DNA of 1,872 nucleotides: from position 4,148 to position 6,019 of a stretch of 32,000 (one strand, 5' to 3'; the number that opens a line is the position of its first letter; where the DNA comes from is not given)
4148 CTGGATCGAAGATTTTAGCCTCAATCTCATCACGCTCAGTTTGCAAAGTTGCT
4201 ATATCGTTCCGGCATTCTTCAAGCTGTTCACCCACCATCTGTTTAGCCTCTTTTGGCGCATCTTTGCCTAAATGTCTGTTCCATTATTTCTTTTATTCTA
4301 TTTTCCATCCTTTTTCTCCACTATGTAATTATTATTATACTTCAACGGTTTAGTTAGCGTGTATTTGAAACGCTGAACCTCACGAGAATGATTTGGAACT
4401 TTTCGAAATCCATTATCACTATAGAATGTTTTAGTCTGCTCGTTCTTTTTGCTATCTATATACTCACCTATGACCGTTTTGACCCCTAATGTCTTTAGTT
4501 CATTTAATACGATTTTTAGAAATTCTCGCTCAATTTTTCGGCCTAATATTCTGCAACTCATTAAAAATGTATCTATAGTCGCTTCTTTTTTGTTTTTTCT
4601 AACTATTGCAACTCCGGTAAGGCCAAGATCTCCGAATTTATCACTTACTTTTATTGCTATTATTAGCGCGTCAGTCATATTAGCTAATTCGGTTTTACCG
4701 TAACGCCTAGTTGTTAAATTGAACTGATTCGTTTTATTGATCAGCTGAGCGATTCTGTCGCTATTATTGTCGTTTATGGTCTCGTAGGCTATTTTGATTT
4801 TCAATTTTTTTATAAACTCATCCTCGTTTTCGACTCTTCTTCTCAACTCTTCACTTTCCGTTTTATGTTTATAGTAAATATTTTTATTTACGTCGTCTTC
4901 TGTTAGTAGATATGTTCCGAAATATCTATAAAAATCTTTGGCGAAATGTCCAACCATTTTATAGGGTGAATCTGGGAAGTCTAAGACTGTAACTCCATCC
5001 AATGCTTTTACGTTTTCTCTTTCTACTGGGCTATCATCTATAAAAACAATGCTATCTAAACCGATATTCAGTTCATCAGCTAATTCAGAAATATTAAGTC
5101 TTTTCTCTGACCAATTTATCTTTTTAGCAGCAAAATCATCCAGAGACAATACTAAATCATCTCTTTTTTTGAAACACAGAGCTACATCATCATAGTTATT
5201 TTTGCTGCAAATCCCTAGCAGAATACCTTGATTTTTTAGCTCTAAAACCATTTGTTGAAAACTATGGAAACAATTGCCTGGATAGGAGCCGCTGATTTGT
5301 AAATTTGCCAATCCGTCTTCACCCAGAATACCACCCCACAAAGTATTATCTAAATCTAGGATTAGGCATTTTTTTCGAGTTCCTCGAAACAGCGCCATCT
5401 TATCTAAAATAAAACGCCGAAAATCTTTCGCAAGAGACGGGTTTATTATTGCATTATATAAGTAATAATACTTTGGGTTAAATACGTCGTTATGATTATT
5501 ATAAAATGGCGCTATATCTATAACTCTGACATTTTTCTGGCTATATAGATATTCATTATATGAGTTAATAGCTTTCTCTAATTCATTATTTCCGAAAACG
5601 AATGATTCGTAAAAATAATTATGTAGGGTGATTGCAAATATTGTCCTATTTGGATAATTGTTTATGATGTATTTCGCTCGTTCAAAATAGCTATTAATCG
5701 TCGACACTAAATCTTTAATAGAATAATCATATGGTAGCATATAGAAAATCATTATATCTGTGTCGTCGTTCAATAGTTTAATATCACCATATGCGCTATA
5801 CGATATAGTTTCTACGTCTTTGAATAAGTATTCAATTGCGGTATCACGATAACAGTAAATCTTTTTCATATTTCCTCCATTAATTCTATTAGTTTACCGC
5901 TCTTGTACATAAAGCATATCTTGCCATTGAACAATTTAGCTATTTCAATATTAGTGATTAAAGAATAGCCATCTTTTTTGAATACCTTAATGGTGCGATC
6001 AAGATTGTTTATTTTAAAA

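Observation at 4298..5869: FkbH-like glyceryl loader together with one ACP and a KAS III-like enzyme: tetronate/butenolide-style logic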

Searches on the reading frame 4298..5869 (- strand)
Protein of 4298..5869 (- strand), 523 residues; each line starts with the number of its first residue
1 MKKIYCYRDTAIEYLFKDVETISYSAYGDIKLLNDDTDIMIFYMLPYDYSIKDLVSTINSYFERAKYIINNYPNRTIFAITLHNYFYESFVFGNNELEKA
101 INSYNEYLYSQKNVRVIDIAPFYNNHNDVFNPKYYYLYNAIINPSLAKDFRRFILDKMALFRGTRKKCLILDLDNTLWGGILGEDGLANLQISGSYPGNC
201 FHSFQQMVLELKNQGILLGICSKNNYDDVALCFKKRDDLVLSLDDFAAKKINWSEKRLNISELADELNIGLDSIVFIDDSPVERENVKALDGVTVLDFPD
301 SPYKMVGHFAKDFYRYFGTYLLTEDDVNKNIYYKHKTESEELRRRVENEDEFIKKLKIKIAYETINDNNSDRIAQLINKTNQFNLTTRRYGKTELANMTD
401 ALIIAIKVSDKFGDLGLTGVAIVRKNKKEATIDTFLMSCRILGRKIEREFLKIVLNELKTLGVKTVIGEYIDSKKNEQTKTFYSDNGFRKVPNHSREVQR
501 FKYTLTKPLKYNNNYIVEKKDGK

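Call 3: search_protein_families(library=pfam, proteins=[window:4298-5869:-])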
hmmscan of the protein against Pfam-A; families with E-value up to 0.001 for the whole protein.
window:4298-5869:- (523 aa): 0 families

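Call 6: search_protein_families(library=ncbifam, max_evalue=0.1, proteins=[window:4298-5869:-])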
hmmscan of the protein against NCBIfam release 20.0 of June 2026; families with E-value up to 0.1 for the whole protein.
window:4298-5869:- (523 aa): 2 families
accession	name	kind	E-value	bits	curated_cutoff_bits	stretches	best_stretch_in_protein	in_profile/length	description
TIGR01686.1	FkbH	subfamily_domain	5.3e-79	265.7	146.65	1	166-489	3-320/323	FkbH domain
TIGR01681.1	HAD-SF-IIIC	subfamily_domain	4.6e-18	66.3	35.75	1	167-288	1-129/132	HAD-IIIC family phosphatase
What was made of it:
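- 4298..5869 (-): FkbH-type protein, 523 aa. Three domains: an N-terminal domain (~1-165), a HAD-IIIC phosphatase domain (DLDNT at 172-176), and a C-terminal GNAT-fold domain with invariant Cys439 (MSCR). TIGR01686 scores 265.7 bits, above the 146.65 cut-off (call 6).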

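Call 7: find_homologous_proteins(query=window:4298-5869:-)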
Query window:4298-5869:- (523 aa): 8000 proteins with E <= 0.001 among 8000 candidates; the best 120 are listed.
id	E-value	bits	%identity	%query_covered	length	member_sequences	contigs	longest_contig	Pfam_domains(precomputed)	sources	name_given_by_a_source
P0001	0.0e+0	1135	97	100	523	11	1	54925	-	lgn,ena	-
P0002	6.5e-258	874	73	100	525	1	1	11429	-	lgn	-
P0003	1.8e-257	873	73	100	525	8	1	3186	-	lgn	-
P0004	1.2e-252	857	72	100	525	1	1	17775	-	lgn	-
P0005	3.1e-223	760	64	100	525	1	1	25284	-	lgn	-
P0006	1.3e-216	738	63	100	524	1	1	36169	-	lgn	-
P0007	7.0e-212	723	64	95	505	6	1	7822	-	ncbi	-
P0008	1.9e-186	639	57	99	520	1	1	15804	-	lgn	-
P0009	1.6e-180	619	54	100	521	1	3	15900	-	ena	-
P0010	1.3e-177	609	55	99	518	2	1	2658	PF12689.14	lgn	-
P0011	1.3e-176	606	54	99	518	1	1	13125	-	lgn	-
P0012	3.3e-173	595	54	99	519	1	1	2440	-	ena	-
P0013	3.5e-172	592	53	100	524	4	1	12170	-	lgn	-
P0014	3.8e-164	565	61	77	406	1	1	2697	-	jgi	jgi:FkbH-like protein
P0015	1.2e-163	563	49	100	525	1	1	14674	-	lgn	-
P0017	2.1e-159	549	51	99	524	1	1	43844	-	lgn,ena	-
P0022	6.5e-142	492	46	99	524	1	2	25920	-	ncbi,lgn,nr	ncbi:MAG: HAD-IIIC family phosphatase [Bacilli bacterium]|nr:HAD-IIIC family phosphatase [Bacilli ba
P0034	2.5e-119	417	40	93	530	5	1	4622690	-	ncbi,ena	-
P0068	3.3e-111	390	41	96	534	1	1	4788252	PF03031.25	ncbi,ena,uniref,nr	ncbi:HAD-IIIC family phosphatase [Marinifilum fragile]|uniref:HAD-IIIC family phosphatase n=1 Tax=Ma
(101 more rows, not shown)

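Call 8: search_solved_structures(query=window:4298-5869:-, max_evalue=1, show_alignments=2)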
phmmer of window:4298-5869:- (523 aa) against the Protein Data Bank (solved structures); distinct sequences matched with E-value up to 1: 1.
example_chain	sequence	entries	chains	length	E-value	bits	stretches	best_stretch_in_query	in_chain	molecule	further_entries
3slr_A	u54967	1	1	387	9.3e-39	136.5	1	126-304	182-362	uncharacterized protein BF1531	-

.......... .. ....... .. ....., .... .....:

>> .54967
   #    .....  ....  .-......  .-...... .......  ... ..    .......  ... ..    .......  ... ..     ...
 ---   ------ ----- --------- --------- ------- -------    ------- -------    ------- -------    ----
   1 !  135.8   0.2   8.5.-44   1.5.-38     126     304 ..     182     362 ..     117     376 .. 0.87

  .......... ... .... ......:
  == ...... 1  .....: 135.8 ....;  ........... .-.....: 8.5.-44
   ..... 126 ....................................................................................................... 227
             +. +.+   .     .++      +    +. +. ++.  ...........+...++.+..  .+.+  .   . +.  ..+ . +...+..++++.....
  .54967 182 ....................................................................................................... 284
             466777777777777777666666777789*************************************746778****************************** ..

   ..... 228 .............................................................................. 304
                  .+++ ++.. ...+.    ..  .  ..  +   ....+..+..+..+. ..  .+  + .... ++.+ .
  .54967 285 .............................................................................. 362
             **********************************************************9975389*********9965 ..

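Call 9: find_encoding_contigs(protein=P0001, flank=10000, max_places=3)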
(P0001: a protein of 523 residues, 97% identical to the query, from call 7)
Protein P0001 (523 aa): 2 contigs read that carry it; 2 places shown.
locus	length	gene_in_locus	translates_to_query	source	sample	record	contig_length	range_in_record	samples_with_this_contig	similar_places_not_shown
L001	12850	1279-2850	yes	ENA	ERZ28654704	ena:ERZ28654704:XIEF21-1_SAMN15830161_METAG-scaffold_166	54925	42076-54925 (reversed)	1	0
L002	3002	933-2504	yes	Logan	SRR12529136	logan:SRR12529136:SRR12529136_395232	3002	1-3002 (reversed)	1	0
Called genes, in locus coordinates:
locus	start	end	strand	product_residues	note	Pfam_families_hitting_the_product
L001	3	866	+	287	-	?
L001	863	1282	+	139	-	PF13669:Glyoxalase_4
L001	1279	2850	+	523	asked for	-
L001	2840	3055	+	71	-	-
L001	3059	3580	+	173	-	PF01648:ACPS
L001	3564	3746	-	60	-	-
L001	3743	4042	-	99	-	-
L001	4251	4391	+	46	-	-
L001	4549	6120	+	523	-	PF00239:Resolvase, PF07508:Recombinase, PF13408:Zn_ribbon_recom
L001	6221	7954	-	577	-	PF00496:SBP_bac_5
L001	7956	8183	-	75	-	PF03840:SecG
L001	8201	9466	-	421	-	PF01541:GIY-YIG, PF02151:UVR, PF08459:UvrC_RNaseH_dom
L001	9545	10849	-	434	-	-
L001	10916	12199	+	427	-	PF03952:Enolase_N, PF00113:Enolase_C, PF07476:MAAL_C (weak)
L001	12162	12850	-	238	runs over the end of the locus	PF18306:LDcluster4, PF03641:Lysine_decarbox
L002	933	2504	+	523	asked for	-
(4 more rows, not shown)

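Call 18: find_encoding_contigs(protein=P0006, flank=10000, max_places=2)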
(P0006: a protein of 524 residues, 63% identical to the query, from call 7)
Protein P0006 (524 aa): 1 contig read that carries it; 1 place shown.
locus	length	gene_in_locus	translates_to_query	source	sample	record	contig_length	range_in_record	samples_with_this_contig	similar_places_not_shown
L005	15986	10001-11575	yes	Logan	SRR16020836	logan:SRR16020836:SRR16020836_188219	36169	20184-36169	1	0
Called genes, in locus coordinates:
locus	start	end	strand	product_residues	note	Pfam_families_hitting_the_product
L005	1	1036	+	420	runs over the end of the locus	PF00289:Biotin_carb_N, PF02786:CPSase_L_D2, PF02222:ATP-grasp (weak), PF02655:ATP-grasp_3 (faint), PF02785:Biotin_carb_C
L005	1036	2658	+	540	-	PF01039:Carboxyl_trans, PF03255:ACCA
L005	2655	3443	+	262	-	PF00698:Acyl_transf_1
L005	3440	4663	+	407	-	PF00109:ketoacyl-synt, PF02801:Ketoacyl-synt_C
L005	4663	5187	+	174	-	PF03099:BPL_LplA_LipB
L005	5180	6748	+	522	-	PF00501:AMP-binding, PF23562:AMP-binding_C_3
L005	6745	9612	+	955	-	PF00501:AMP-binding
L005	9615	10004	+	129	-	PF13669:Glyoxalase_4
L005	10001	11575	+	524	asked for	-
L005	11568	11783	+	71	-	-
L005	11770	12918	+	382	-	-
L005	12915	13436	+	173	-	PF01648:ACPS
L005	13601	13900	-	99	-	-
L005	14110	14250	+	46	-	-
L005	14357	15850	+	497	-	PF00239:Resolvase, PF07508:Recombinase, PF13408:Zn_ribbon_recom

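Call 19: find_encoding_contigs(protein=P0022, flank=10000, max_places=2)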
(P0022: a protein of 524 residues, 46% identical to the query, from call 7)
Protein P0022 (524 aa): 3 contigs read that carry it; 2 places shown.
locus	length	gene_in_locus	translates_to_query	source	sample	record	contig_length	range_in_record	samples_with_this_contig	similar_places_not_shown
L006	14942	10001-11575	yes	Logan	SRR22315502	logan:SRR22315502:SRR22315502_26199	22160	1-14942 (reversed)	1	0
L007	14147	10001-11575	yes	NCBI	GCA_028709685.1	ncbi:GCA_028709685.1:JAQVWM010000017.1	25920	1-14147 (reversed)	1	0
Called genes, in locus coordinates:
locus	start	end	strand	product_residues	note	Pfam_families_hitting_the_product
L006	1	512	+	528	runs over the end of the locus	PF01039:Carboxyl_trans, PF03255:ACCA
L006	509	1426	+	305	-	PF00698:Acyl_transf_1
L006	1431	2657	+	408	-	PF00109:ketoacyl-synt, PF02801:Ketoacyl-synt_C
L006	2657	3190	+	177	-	PF03099:BPL_LplA_LipB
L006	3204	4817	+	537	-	PF00501:AMP-binding, PF23562:AMP-binding_C_3, PF13193:AMP-binding_C (weak)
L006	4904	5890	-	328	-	PF13495:Phage_int_SAM_4 (weak), PF00589:Phage_integrase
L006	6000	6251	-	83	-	-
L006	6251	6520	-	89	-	-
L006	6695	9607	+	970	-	PF00501:AMP-binding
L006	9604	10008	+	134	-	PF13669:Glyoxalase_4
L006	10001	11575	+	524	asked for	-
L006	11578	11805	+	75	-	-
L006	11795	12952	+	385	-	-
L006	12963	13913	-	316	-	-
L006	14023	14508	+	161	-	-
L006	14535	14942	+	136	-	?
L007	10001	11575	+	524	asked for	-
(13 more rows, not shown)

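Call 26: find_encoding_contigs(protein=P0068, flank=8000, max_places=1)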
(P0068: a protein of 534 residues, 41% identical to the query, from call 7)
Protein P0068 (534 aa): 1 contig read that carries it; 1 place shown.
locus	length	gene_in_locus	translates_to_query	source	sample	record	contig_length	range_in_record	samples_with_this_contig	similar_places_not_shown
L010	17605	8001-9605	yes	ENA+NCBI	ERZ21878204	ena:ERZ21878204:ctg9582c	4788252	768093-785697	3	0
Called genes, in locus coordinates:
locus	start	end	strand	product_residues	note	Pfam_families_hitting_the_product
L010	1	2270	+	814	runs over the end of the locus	PF02563:Poly_export, PF10531:SLBB, PF22461:SLBB_2, PF10531:SLBB (weak)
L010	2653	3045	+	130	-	PF13366:PDDEXK_3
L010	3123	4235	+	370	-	PF02706:Wzz, PF13807:GNVR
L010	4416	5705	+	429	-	PF03721:UDPG_MGDP_dh_N, PF00984:UDPG_MGDP_dh, PF03720:UDPG_MGDP_dh_C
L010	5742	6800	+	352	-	PF00106:adh_short (faint), PF01073:3Beta_HSD, PF01370:Epimerase, PF02719:Polysacc_synt_2, PF04321:RmlD_sub_bind, PF07993:NAD_binding_4, PF16363:GDP_Man_Dehyd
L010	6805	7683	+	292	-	PF00483:NTP_transferase, PF12804:NTP_transf_3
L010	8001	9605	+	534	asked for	PF03031:NIF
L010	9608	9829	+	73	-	-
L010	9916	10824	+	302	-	PF02522:Antibiotic_NAT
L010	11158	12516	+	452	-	PF13440:Polysacc_synt_3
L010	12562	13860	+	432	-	-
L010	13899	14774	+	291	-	PF01370:Epimerase, PF16363:GDP_Man_Dehyd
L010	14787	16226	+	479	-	PF03559:Hexose_dehydrat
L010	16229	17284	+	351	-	PF01408:GFO_IDH_MocA, PF22725:GFO_IDH_MocA_C3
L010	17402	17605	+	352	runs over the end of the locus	PF00534:Glycos_transf_1, PF13692:Glyco_trans_1_4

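Call 27: find_encoding_contigs(protein=P0034, flank=8000, max_places=1)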
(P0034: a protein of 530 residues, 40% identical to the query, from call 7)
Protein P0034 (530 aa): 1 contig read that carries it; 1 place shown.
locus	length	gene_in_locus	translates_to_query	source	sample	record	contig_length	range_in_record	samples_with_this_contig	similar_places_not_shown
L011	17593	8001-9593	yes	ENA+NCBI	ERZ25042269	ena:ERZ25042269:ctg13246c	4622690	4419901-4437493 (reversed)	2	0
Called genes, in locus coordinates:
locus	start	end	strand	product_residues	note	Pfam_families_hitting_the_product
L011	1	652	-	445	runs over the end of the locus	PF02321:OEP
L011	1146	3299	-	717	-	PF10459:Peptidase_S46, PF13365:Trypsin_2 (faint)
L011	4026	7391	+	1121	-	PF02310:B12-binding, PF03308:MeaB, PF02492:cobW (weak), PF01642:MM_CoA_mutase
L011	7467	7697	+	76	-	-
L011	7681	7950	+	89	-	PF05016:ParE_toxin (weak)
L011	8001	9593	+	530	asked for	-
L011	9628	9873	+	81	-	-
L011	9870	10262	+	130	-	PF13669:Glyoxalase_4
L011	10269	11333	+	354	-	-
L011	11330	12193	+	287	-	PF02522:Antibiotic_NAT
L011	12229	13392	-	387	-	PF13173:AAA_14, PF13635:DUF4143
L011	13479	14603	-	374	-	PF13173:AAA_14, PF13635:DUF4143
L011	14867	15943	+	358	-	PF00871:Acetate_kinase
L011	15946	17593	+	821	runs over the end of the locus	-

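Call 28: find_encoding_contigs(protein=P0017, flank=10000, max_places=1)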
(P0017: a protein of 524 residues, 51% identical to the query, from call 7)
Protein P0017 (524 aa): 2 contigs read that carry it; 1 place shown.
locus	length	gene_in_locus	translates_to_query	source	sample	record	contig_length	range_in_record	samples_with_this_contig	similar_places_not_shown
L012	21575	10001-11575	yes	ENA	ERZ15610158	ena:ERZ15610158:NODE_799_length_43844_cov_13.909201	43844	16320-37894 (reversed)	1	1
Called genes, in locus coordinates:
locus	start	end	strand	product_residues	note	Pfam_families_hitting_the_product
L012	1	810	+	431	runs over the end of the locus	PF00289:Biotin_carb_N, PF02655:ATP-grasp_3, PF02786:CPSase_L_D2, PF02785:Biotin_carb_C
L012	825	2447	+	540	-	PF01039:Carboxyl_trans, PF03255:ACCA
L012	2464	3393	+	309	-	PF00698:Acyl_transf_1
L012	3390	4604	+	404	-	PF00109:ketoacyl-synt, PF00108:Thiolase_N (faint), PF02801:Ketoacyl-synt_C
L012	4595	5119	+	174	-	PF03099:BPL_LplA_LipB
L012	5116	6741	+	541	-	PF00501:AMP-binding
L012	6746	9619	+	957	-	PF00501:AMP-binding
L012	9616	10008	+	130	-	PF13669:Glyoxalase_4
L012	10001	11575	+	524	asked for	-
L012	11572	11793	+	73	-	-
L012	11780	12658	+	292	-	-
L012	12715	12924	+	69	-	-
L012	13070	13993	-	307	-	-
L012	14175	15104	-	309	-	-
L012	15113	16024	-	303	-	-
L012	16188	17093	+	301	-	PF00294:PfkB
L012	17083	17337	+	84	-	PF01713:Smr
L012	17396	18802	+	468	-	-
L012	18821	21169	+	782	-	-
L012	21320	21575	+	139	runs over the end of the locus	-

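Call 34: search_dna_similar(query=window:4298-5869:-, collection=plasmids, mode=protein, max_rows=40, max_evalue=1e-8)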
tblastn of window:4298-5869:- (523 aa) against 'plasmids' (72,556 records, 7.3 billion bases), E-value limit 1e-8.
Records with a match: 200; places in all: 203; records where one place covers at least 80% of the query: 4.
Best place of each record, by identity: <60% 200.
By first word of the organism name: Bacillus 52; Sinorhizobium 40; Streptomyces 38; Ralstonia 15; Clostridium 13; Rhodococcus 5; Rhizobium 4; Methylosinus 2; Erwinia 2; Burkholderia 2; and 24 more.
By predicted mobility (MOB-suite, as given by PLSDB): non-mobilizable 125; mobilizable 70; conjugative 5.
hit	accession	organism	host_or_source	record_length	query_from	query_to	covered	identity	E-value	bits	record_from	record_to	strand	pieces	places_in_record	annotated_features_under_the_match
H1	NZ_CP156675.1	Pseudalkalibacillus hwajinpoensis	mixed culture,soil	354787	29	491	89%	33.3%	2e-72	258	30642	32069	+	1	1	HAD-IIIC family phosphatase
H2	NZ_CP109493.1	Streptomyces sp. NBC_01435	-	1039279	16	488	90%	29.1%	1e-60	223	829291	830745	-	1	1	record has no annotation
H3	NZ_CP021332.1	Maritalea myrionectae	pure culture,Lava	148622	81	494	79%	32.4%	1e-62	229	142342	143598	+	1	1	HAD-IIIC family phosphatase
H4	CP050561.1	Sinorhizobium meliloti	Melilotus officinalis,cell culture,root ...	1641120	124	517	75%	34.0%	4e-61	225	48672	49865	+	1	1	none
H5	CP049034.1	Rhodobacteraceae bacterium SC52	Apostichopus japonicus,pure ...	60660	147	506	69%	36.9%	6e-64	233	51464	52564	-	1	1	HAD-IIIC family phosphatase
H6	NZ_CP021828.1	Sinorhizobium meliloti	Medicago truncatula,Single Cell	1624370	130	517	74%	34.0%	8e-62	227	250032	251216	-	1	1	none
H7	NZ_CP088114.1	Sinorhizobium meliloti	cell culture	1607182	130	517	74%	34.0%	2e-61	226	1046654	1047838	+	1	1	none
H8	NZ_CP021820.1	Sinorhizobium meliloti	Medicago truncatula,Single Cell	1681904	130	517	74%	34.0%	2e-61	226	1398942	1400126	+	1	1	none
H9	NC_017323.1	Sinorhizobium meliloti BL225C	-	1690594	130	517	74%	34.0%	6e-61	224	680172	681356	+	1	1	none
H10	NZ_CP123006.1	Sinorhizobium meliloti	Medicago sativa,cell culture,nodules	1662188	130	517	74%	33.8%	4e-61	225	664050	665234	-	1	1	none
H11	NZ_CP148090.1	Sinorhizobium meliloti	Medicago sativa,cell culture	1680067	130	517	74%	33.8%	5e-61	224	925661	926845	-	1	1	none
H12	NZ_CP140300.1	Sinorhizobium kummerowiae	Kummerowia stipulacea,Pure culture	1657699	130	517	74%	33.5%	4e-60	221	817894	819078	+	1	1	none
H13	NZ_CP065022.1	Sinorhizobium meliloti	Medicago sativa subsp. varia (Martyn) ...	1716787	130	517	74%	33.5%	1e-59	221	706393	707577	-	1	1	none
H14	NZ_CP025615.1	Niveispirillum cyanobacteriorum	sing cell,cyanobacterial aggregates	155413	127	488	69%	35.7%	7e-58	215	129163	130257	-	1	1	HAD-IIIC family phosphatase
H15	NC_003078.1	Sinorhizobium meliloti 1021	-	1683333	130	488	68%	35.8%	8e-50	224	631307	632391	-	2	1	none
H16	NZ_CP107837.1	Streptomyces sp. NBC_00523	-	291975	25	488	89%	27.6%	3e-54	204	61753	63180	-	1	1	HAD-IIIC family phosphatase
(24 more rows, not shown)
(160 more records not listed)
